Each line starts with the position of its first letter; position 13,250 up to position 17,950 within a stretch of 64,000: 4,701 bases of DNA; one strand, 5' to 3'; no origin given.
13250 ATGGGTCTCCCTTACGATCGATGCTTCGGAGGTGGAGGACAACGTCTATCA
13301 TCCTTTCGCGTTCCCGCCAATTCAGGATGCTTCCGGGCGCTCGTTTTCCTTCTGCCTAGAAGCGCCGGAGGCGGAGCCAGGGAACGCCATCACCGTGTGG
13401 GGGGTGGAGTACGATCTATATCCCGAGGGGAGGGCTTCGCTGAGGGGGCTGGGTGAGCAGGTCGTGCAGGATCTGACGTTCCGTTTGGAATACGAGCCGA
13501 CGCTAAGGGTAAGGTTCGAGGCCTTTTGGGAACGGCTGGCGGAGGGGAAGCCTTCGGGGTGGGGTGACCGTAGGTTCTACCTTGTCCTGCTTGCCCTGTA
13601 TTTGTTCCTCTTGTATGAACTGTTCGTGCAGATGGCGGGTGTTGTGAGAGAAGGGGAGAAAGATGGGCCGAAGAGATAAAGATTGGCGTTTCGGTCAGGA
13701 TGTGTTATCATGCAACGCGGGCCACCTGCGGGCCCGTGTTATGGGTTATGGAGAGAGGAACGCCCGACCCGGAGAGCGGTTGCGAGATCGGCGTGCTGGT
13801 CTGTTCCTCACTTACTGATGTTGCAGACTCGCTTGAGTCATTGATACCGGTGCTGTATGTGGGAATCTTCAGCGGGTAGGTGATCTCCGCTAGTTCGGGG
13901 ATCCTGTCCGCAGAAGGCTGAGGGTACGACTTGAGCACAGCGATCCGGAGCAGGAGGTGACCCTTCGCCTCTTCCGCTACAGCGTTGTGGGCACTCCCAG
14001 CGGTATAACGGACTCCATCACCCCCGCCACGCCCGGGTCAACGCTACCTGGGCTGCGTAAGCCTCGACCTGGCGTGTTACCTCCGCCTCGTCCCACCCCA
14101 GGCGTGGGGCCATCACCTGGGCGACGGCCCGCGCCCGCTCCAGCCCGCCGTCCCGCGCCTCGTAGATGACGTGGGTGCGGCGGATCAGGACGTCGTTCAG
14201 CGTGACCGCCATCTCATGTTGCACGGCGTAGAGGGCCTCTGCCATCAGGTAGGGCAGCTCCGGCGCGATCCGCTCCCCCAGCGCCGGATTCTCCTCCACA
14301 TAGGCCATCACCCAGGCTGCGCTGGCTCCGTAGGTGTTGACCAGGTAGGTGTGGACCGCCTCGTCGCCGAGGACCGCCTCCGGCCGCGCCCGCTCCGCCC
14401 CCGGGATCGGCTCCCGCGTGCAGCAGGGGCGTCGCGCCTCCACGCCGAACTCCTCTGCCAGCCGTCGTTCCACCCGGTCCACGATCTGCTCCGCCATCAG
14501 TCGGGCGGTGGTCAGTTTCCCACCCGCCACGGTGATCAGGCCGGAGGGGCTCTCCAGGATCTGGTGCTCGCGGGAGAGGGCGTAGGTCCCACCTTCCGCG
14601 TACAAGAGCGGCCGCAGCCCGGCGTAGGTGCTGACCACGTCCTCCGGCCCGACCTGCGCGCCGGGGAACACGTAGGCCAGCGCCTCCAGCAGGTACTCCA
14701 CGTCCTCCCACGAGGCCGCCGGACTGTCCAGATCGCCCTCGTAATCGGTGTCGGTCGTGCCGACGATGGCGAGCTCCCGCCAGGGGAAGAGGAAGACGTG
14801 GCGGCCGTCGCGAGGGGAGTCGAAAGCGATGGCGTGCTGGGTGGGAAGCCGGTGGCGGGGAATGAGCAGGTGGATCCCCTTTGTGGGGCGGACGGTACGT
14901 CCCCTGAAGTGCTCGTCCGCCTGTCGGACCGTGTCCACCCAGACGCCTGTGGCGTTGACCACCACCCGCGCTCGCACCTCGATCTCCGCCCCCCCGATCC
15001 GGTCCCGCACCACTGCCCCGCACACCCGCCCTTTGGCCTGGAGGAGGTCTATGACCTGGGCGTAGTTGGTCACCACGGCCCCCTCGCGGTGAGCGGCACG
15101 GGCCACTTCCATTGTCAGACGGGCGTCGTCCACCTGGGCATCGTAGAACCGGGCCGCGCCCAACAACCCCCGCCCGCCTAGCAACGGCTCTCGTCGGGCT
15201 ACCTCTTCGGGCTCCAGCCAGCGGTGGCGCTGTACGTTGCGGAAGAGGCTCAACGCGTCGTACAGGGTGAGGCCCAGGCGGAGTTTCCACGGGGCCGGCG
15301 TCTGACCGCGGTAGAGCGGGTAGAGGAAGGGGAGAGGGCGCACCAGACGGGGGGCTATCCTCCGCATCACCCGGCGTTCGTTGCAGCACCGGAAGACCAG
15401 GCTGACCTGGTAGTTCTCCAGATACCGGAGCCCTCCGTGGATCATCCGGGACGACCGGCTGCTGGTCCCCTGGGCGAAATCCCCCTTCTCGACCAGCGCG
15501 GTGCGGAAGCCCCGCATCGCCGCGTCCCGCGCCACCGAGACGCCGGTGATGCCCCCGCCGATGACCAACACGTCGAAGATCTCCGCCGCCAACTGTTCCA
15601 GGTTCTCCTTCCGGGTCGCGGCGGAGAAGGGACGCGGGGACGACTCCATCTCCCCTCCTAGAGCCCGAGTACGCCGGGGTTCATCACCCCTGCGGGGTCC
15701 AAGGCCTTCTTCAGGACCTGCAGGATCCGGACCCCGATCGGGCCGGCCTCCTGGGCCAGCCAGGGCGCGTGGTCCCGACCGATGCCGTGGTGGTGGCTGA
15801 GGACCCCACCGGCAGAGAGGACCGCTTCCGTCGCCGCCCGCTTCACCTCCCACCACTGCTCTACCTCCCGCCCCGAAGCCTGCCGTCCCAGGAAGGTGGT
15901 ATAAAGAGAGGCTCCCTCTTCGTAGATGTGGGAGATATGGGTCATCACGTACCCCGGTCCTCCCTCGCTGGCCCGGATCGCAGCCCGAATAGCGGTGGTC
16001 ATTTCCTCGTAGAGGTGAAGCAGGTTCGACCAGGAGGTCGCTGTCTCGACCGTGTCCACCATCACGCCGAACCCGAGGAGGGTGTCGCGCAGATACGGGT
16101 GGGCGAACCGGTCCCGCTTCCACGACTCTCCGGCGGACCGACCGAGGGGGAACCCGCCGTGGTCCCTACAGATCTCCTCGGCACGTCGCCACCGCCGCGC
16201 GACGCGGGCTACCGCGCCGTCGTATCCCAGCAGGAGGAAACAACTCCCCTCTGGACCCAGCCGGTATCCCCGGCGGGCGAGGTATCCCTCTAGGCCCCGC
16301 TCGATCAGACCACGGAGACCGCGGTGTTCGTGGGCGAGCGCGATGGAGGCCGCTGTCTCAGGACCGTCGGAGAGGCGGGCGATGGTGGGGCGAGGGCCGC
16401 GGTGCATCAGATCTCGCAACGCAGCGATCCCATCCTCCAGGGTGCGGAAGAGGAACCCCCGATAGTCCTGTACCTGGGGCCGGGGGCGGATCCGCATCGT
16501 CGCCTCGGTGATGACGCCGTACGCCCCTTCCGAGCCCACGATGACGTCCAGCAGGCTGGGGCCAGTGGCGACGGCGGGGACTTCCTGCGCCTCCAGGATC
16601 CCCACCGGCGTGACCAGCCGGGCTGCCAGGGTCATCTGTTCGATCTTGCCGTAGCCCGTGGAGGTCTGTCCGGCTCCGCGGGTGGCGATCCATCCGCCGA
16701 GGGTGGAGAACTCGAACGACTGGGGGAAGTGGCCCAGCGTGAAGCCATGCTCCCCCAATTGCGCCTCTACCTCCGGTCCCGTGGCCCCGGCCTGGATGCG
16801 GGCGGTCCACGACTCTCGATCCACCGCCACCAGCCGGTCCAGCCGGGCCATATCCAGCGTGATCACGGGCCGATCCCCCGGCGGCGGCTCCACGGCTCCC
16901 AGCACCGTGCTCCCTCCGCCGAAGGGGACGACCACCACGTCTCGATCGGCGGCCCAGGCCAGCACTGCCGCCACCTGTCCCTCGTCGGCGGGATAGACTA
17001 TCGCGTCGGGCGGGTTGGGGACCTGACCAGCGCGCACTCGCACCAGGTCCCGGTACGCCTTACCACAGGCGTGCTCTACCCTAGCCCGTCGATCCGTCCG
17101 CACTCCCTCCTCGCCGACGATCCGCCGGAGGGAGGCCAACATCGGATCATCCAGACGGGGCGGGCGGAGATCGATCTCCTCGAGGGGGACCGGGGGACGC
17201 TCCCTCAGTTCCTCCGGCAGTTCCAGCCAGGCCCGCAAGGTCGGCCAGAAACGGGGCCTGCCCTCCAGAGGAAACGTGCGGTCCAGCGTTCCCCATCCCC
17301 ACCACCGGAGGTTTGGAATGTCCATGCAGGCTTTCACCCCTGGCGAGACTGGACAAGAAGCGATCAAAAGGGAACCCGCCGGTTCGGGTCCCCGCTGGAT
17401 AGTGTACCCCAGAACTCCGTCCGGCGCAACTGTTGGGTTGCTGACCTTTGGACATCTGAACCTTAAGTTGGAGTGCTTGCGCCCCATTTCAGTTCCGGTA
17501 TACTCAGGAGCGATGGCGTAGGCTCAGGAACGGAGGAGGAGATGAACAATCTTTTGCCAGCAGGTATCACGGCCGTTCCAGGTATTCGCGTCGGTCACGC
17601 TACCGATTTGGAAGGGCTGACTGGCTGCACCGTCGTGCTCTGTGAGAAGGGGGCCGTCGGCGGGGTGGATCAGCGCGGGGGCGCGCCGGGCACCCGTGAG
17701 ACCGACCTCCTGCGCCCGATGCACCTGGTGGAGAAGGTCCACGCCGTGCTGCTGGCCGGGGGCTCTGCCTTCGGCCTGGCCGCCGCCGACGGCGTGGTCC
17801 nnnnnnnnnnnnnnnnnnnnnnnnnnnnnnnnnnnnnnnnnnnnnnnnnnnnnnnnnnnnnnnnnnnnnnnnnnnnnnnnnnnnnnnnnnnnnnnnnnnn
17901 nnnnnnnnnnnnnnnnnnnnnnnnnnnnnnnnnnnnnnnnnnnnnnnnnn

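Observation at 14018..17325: glpA-type G3P dehydrogenase operonic with an AGPS-like FAD oxidase: candidate bacterial ether-lipid module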

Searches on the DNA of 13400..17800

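Call 62: search_rna_families(source=window, start=13400, end=17800, threshold=evalue, max_evalue=1)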
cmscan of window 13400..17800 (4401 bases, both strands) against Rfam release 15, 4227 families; matches with E-value up to 1: 0.
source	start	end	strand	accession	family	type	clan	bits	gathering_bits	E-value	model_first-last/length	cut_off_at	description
